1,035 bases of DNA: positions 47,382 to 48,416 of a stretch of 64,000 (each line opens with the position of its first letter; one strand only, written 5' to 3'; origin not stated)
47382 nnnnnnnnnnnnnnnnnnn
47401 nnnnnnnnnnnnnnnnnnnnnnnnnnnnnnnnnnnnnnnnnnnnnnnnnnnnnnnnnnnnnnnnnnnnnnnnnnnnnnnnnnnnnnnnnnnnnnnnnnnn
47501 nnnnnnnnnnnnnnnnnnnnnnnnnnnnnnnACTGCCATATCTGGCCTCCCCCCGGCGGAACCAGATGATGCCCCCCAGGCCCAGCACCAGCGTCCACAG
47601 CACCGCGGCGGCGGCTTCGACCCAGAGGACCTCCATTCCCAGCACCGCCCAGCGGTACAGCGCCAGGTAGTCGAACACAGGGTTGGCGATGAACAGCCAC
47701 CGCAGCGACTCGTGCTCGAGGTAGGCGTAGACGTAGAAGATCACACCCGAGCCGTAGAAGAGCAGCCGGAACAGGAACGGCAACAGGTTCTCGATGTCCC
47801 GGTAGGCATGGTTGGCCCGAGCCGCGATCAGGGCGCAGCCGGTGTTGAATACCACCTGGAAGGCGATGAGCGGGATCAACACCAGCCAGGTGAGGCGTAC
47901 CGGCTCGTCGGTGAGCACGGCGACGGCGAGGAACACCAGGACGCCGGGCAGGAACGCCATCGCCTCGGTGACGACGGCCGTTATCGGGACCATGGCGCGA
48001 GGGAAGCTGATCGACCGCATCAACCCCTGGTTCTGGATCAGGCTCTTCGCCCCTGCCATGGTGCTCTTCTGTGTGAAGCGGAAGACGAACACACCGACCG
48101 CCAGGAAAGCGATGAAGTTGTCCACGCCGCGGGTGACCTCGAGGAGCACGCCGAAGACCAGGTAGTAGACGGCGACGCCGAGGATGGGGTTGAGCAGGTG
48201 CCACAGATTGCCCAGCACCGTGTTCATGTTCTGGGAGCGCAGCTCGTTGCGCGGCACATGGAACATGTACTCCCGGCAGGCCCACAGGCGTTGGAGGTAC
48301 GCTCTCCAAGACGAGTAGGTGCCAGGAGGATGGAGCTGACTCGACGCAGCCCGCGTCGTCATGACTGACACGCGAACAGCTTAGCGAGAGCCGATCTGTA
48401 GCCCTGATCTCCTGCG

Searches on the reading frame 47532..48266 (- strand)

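Call 16: search_protein_families(library=pfam, proteins=[window:47532-48266:-], max_evalue=0.001)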
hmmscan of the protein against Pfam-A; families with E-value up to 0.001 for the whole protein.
window:47532-48266:- (245 aa): 0 families

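Call 19: search_protein_families(library=pfam, proteins=[window:47532-48266:-], max_evalue=0.01)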
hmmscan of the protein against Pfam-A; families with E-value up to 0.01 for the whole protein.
window:47532-48266:- (245 aa): 0 families

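Call 71: search_protein_families(library=pfam, proteins=[window:47532-48266:-], max_evalue=1)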
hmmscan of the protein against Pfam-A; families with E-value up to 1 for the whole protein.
window:47532-48266:- (245 aa): 1 family
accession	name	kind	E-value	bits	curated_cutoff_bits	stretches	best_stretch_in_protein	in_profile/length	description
PF12716.12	Apq12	-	0.53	10.7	25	1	152-183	22-53/54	Nuclear pore assembly and biogenesis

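Call 86: search_protein_families(library=ncbifam, proteins=[window:47532-48266:-], max_evalue=0.00001)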
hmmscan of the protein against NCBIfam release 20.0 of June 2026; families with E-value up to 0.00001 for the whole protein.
window:47532-48266:- (245 aa): 1 family
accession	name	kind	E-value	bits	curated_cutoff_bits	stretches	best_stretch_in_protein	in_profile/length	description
NF050109.1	galactan_ABC_perm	equivalog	3.8e-17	62.7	380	1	8-227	31-252/272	galactan export ABC transporter permease subunit Wzm/RfbD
